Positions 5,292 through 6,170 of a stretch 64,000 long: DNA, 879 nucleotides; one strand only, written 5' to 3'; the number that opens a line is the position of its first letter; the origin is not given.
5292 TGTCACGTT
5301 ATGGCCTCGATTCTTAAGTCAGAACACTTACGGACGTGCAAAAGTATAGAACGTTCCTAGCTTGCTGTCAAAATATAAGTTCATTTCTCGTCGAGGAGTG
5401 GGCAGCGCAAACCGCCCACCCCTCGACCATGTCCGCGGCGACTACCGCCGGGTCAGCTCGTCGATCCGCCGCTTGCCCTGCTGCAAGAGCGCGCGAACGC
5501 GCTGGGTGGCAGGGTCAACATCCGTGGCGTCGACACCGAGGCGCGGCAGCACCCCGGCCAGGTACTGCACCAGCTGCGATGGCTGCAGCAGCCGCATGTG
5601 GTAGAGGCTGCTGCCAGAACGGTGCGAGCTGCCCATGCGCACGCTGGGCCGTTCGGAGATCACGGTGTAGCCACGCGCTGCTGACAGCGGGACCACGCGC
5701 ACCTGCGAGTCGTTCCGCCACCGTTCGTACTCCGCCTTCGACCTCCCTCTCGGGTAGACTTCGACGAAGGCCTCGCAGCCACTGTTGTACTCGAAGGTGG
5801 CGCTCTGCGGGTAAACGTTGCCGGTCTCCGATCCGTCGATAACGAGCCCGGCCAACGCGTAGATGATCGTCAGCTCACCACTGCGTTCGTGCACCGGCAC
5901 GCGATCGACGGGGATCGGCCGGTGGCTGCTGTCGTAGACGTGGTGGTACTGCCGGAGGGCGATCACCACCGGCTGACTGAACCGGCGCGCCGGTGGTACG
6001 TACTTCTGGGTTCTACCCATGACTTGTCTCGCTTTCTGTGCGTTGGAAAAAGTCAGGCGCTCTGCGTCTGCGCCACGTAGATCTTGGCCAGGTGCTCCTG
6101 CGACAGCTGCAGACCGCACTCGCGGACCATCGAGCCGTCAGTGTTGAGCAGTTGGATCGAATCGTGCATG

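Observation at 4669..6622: Three-gene foreign module: a Cys-cluster protein co-transcribed with one of two equal-length paralogs, while the other paralog has its own promoter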

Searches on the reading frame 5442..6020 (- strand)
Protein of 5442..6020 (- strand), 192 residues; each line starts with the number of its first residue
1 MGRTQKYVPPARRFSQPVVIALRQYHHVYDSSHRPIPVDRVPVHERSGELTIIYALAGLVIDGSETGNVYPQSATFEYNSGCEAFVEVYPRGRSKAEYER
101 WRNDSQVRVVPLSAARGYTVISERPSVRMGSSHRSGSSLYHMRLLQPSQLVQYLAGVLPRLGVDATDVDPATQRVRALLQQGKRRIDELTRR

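Call 4: search_protein_families(library=pfam, proteins=[window:5442-6020:-], max_evalue=1)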
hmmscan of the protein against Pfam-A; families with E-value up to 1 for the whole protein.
window:5442-6020:- (192 aa): 0 families

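Call 7: search_protein_families(library=phrogs, proteins=[window:5442-6020:-], max_evalue=1)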
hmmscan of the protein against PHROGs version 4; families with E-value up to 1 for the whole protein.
window:5442-6020:- (192 aa): 0 families

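Call 8: search_protein_families(library=ncbifam, proteins=[window:5442-6020:-], max_evalue=1)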
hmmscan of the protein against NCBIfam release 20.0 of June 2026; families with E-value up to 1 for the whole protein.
window:5442-6020:- (192 aa): 0 families

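Call 10: find_homologous_proteins(query=window:5442-6020:-, max_evalue=0.01)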
Query window:5442-6020:- (192 aa): 1 proteins with E <= 0.01 among 358 candidates.
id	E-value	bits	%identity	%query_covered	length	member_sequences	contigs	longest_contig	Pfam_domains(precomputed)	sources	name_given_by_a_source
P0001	8.0e-122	422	100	100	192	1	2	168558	-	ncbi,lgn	-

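Call 19: search_protein_families(library=padloc, proteins=[window:5442-6020:-], max_evalue=1)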
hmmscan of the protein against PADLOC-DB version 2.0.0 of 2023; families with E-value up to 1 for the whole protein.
window:5442-6020:- (192 aa): 0 families

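Call 46: predict_structure(alignment_id=A5)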
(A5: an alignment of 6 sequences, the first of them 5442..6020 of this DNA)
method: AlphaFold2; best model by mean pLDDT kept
length: 192 residues; sequences in the alignment: 6
mean_pLDDT: 86.6   pTM: 0.83
mean pLDDT of the five models: 86.6, 85.3, 85.3, 84.5, 82.5
residues with pLDDT >= 90: 94; 70-90: 80; 50-70: 15; < 50: 3
segments of 3 or more residues with pLDDT < 50: 1-3
pLDDT, mean of each block of 10 residues (from residue 1): 56 93 86 85 88 95 87 88 92 82 82 79 92 73 93 95 91 96 95 82
secondary structure, 60 per line:
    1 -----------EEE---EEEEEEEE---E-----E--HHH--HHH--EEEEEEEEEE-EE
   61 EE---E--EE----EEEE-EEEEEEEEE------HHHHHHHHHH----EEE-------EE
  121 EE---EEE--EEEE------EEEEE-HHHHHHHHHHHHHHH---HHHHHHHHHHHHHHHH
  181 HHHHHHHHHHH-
elements in order: E12-14 E18-25 E48-57 E59-62 E75-78 E80-88 H95-104 E109-111 E119-122 E126-128 E131-134 E141-145 H147-161 H165-191

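Call 49: search_protein_representatives(alignment_id=A5)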
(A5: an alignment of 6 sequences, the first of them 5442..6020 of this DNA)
Query: 6 sequences, 190 profile positions. Proteins with E-value up to 0.001 (for the whole library): 26; up to 1e-10: 22; up to 1e-30: 16. The best 26 are listed.
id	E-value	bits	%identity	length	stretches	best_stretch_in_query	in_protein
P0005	2.5e-82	291.7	-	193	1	2-190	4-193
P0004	2.2e-75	269.1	-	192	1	6-190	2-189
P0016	1.7e-70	253.1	-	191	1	7-190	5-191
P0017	1.6e-69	249.9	-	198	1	1-188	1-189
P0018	2.5e-63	229.7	-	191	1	1-184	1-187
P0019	1.6e-55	204.2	-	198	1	3-190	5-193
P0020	1.9e-52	194.2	-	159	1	39-189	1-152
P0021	2.4e-44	167.8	-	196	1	3-187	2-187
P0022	6.1e-44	166.5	-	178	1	18-190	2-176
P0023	1.1e-43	165.6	-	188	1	1-184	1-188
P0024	1.7e-39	152.0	-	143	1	48-188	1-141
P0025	1.5e-38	148.9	-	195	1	8-183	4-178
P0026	1.2e-35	139.4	-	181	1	1-186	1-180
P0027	3.2e-35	138.0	-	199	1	1-189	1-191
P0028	1.9e-34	135.5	-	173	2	96-186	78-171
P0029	3.9e-33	131.2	-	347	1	2-183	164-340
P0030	4.0e-28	114.9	-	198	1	12-186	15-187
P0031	1.0e-23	100.5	-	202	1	6-186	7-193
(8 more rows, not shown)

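Call 52: find_encoding_contigs(protein=P0029, flank=10000)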
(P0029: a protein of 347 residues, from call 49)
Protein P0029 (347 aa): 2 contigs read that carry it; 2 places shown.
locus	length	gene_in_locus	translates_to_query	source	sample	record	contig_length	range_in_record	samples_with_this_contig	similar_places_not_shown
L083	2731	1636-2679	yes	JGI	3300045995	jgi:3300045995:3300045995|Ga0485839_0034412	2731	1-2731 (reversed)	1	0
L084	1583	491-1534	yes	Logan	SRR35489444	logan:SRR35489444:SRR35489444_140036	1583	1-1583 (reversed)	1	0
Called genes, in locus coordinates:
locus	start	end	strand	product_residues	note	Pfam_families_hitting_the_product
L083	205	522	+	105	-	PF00584:SecE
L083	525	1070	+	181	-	PF02357:NusG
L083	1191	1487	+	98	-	-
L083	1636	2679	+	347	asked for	-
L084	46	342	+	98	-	-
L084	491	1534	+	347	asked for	-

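Call 53: find_encoding_contigs(protein=P0025, flank=10000)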
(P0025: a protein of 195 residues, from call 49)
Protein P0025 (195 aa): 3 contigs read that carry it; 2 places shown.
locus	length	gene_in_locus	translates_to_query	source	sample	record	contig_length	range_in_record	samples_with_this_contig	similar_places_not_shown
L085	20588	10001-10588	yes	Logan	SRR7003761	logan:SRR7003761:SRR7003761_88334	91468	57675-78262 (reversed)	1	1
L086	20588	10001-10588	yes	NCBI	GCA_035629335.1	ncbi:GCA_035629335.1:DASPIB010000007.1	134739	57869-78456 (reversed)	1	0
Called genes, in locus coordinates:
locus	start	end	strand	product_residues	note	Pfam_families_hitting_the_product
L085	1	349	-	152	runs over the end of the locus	-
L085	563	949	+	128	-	-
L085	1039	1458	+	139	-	-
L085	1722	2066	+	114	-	PF18899:DUF5655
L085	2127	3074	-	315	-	PF00150:Cellulase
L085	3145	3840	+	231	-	PF00300:His_Phos_1 (faint)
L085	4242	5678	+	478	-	PF00144:Beta-lactamase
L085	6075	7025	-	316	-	PF01965:DJ-1_PfpI (weak), PF00165:HTH_AraC (faint), PF12833:HTH_18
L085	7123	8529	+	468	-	PF07690:MFS_1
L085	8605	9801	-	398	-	-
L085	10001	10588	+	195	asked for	-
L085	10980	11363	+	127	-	-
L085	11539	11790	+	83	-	-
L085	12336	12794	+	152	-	PF05257:CHAP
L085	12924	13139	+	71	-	-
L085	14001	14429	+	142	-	-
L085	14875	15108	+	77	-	-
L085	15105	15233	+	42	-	-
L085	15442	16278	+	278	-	-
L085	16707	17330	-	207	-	-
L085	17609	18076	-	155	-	-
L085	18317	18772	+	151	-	PF01047:MarR, PF12802:MarR_2, PF13463:HTH_27 (weak), PF01978:TrmB (faint), PF09339:HTH_IclR (weak), PF13412:HTH_24 (weak)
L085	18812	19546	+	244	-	PF00106:adh_short, PF01370:Epimerase, PF13561:adh_short_C2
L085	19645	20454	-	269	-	-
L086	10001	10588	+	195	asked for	-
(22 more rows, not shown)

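Call 65: find_encoding_contigs(protein=P0030, flank=6000, max_places=3)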
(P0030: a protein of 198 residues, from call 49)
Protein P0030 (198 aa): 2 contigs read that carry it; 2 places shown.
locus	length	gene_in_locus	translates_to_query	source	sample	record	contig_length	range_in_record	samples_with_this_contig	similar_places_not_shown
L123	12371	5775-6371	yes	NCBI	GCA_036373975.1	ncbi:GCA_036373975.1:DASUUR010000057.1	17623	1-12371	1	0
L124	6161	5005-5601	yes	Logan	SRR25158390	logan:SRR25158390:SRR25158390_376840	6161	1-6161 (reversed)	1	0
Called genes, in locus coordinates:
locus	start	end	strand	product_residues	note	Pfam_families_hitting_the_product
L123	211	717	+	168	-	-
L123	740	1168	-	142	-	PF00583:Acetyltransf_1, PF13673:Acetyltransf_10, PF13508:Acetyltransf_7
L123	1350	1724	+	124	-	-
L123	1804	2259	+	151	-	PF01451:LMWPc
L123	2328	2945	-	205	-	-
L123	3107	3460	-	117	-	-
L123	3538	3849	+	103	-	PF25186:Tad4 (weak)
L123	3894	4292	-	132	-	PF13884:Peptidase_S74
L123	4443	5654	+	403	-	-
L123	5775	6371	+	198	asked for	-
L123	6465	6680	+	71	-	-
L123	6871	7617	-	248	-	-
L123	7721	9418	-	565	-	-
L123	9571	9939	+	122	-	-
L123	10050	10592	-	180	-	PF21805:Imm5_like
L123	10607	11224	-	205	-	PF00440:TetR_N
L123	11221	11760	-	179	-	PF01872:RibD_C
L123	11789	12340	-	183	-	PF01872:RibD_C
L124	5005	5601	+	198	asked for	-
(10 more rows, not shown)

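Call 66: find_encoding_contigs(protein=P0031, flank=6000, max_places=3)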
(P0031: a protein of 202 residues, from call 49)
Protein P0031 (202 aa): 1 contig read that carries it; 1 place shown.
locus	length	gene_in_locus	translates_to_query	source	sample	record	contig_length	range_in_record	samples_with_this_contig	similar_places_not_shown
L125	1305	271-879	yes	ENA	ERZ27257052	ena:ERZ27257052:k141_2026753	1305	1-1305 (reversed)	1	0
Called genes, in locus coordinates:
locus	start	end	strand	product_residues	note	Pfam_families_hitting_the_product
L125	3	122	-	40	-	?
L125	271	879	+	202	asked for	-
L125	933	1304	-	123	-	?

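Call 68: fold_search(model_id=the predicted structure, library=viral)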
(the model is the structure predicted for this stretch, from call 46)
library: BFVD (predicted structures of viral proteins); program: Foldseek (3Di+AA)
matches with E <= 10: 509; with E <= 0.001: 0
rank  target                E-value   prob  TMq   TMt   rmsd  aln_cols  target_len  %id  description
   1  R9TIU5                1.1e-02  0.25  0.17  0.18  13.4       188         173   10  Outer membrane protein beta-barrel domain-containing protein [Vibrio phage nt-1]
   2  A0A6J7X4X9            5.9e-02  0.14  0.15  0.23  13.9       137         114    9  Bacteriophage SPP1, head-tail adaptor [uncultured Caudovirales phage]
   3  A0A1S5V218            6.3e-02  0.23  0.19  0.26  12.2       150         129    9  (no name in the UniProt tables at hand)
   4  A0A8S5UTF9            9.4e-02  0.11  0.16  0.13  14.9       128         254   13  AAA domain protein [Siphoviridae sp. ct4fm14]
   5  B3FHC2                1.2e-01  0.05  0.13  0.13  18.6       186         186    7  Movement protein P4 [Rose spring dwarf-associated virus]
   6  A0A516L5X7            1.2e-01  0.08  0.17  0.15  16.3       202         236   11  (no name in the UniProt tables at hand)
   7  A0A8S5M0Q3            1.4e-01  0.14  0.16  0.14  15.8       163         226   11  Uncharacterized protein [Myoviridae sp. ctZDd15]
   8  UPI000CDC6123         1.5e-01  0.07  0.12  0.05  13.2       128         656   12  (no name look-up for this kind of identifier)
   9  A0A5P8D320            1.5e-01  0.03  0.10  0.10  17.3       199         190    8  (no name in the UniProt tables at hand)
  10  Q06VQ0                1.8e-01  0.08  0.11  0.13  10.6       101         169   10  (no name in the UniProt tables at hand)
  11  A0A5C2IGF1            1.9e-01  0.08  0.17  0.06  14.9       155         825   10  (no name in the UniProt tables at hand)
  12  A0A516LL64            1.9e-01  0.04  0.12  0.12  15.1       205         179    6  (no name in the UniProt tables at hand)
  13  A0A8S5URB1            2.5e-01  0.05  0.14  0.08  17.6       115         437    9  receptor protein-tyrosine kinase [Siphoviridae sp. ctg6c78]
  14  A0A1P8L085            2.5e-01  0.03  0.11  0.12  14.3       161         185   10  (no name in the UniProt tables at hand)
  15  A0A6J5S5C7            2.6e-01  0.04  0.13  0.13  16.8       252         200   10  Uncharacterized protein [uncultured Caudovirales phage]
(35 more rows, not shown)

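Call 69: fold_search(model_id=the predicted structure, library=pdb)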
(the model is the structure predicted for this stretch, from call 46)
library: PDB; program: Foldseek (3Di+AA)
matches with E <= 10: 359; with E <= 0.001: 0
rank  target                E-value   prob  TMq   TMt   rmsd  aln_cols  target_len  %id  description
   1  5w5p                  2.1e-01  0.07  0.16  0.06  15.6       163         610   10  Crystal structure of Acinetobacter baumannii phage AM24 tailspike protein (released 2018-12-19)
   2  2qg3_A                2.5e-01  0.07  0.15  0.15  18.8       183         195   10  CRYSTAL STRUCTURE OF A TYW3 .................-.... PROTEIN (AF_2059) FROM ARCHAEOGLOBUS FULGIDUS DSM 4304 AT 1.95 A RE (released 2007-07-17)
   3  5i7k_A                3.0e-01  0.04  0.12  0.11  17.1       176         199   14  Crystal Structure of Human SPLUNC1 Dolphin Mutant D1 (G58A, S61A, G62E, G63D, G66D, I67T) (released 2016-05-18)
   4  1z0h_A                3.4e-01  0.02  0.10  0.06  17.9       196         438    5  N-terminal helix reorients in recombinant C-fragment of Clostridium botulinum type B (released 2005-03-15)
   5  6qns_A                5.3e-01  0.02  0.11  0.06  17.6       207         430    5  Crystal structure of the binding domain of Botulinum Neurotoxin type B mutant I1248W/V1249W in complex with human syna (released 2020-02-26)
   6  9jlf_C                5.6e-01  0.07  0.17  0.23  12.1       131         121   10  Cryo-EM Structure of Bacteriophage FCWL1 head-to-tail interface (released 2025-01-22)
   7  1tlj_A                6.7e-01  0.08  0.21  0.22  18.6       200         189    8  Crystal Structure of Conserved Protein of Unknown Function SSO0622 from Sulfolobus solfataricus (released 2004-08-03)
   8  5i7l_A                6.7e-01  0.03  0.11  0.11  17.1       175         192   15  Crystal Structure of SPLUNC1 Disulfide Mutant M2 (A48C, V253C) (released 2016-05-18)
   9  5h8z_A                6.7e-01  0.02  0.14  0.09  18.1       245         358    9  Crystal structure of the C49A C353A mutant Fenna-Matthews-Olson Protein from Chlorobaculum Tepidum (released 2016-05-18)
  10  6xux                  7.0e-01  0.03  0.14  0.05  19.0       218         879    6  Crystal structure of Megabody Mb-Nb207-cYgjK_NO (released 2021-01-13)
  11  8y7y_A                7.9e-01  0.02  0.14  0.11  14.8       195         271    9  Local structure of HCoV-HKU1A spike in complex with TMPRSS2 and glycan (released 2024-07-17)
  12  4yln_D                8.4e-01  0.02  0.09  0.02  19.6       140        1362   12  E. coli Transcription Initiation Complex - 17-bp spacer and 4-nt RNA (released 2015-04-22)
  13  2it3_A                8.9e-01  0.08  0.21  0.21  19.0       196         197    9  Structure of PH1069 protein from Pyrococcus horikoshii (released 2007-11-13)
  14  9ums_B                9.4e-01  0.01  0.11  0.12  15.1       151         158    7  Cryo-EM structure of bacteriophage P1 connector (released 2025-10-22)
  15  7l2f_A                9.4e-01  0.01  0.08  0.02  16.1       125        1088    8  Cryo-EM structure of NTD-directed neutralizing antibody 5-24 in complex with prefusion SARS-CoV-2 spike glycoprotein (released 2021-03-24)
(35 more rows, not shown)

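Call 70: find_encoding_contigs(protein=P0019, flank=5000, max_places=3)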
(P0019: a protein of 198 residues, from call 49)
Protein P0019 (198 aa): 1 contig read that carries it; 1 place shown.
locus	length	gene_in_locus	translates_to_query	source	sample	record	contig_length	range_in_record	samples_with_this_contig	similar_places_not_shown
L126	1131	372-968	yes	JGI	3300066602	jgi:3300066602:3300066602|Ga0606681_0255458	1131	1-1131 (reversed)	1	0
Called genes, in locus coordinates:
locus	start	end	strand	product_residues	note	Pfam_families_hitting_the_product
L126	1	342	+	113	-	?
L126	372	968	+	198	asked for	-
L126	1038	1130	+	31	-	?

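Call 71: find_encoding_contigs(protein=P0021, flank=5000, max_places=3)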
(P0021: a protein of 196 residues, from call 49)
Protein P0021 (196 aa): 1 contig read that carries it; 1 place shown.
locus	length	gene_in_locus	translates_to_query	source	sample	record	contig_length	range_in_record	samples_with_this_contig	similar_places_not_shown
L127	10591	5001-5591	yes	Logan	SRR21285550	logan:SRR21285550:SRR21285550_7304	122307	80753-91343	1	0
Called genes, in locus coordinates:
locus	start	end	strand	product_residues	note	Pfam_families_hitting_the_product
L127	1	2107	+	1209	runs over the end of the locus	PF02811:PHP, PF07733:DNA_pol3_alpha, PF17657:DNA_pol3_finger, PF14579:HHH_6, PF01336:tRNA_anti-codon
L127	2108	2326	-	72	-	-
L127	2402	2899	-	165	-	-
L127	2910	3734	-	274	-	PF14397:ATPgrasp_ST (faint), PF14398:ATPgrasp_YheCD (faint)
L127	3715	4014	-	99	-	PF00076:RRM_1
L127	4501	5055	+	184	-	-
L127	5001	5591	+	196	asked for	-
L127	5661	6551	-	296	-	PF00188:CAP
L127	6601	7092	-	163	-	PF00588:SpoU_methylase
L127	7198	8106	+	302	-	-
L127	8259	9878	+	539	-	PF00437:T2SSE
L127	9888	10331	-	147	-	-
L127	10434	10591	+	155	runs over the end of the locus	PF01245:Ribosomal_L19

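Call 72: find_encoding_contigs(protein=P0023, flank=5000, max_places=3)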
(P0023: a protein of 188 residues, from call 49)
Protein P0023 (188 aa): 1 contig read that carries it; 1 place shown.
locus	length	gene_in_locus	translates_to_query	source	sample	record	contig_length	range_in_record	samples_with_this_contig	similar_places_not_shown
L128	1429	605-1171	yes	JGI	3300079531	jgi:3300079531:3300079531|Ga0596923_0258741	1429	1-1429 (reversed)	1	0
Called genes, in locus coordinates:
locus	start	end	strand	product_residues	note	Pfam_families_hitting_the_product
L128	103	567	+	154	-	-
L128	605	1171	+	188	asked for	-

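Call 76: search_solved_structures(query=A5, max_evalue=10)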
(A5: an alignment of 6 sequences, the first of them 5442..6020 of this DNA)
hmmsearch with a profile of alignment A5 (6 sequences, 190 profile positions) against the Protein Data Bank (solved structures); distinct sequences matched with E-value up to 10: 0.

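Call 86: search_protein_families(library=pfam, alignment_id=A8, max_evalue=5)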
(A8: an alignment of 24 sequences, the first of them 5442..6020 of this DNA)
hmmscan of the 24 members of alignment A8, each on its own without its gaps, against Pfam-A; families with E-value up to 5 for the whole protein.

A. member 1, window:5442-6020:- (192 aa): 0 families

B. families by the number of members that match (of 24 scanned): 4 families
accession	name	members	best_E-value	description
PF12253.13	CAF1A_dimeriz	2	0.019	Chromatin assembly factor 1 subunit A dimerization domain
PF08174.17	Anillin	1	0.078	Cell division protein anillin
PF17797.7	RL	1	0.12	RL domain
PF04755.18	PAP_fibrillin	1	0.29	PAP_fibrillin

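Call 98: find_related_loci(query=A9, collection=viral_contigs, flank=5000)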
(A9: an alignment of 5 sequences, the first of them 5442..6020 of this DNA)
Query A9 (192 aa) in viral_contigs; peptide patterns used: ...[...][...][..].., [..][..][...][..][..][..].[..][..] (x = any residue, [..] = any of these).
49 stretches matched a pattern, but none encodes a relative of the query by tblastn (E <= 1e-3).

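Call 99: search_dna_similar(query=window:5442-6020:-, collection=phages, mode=protein, max_evalue=0.1)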
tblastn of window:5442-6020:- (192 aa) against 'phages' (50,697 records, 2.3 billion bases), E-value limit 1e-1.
No match.
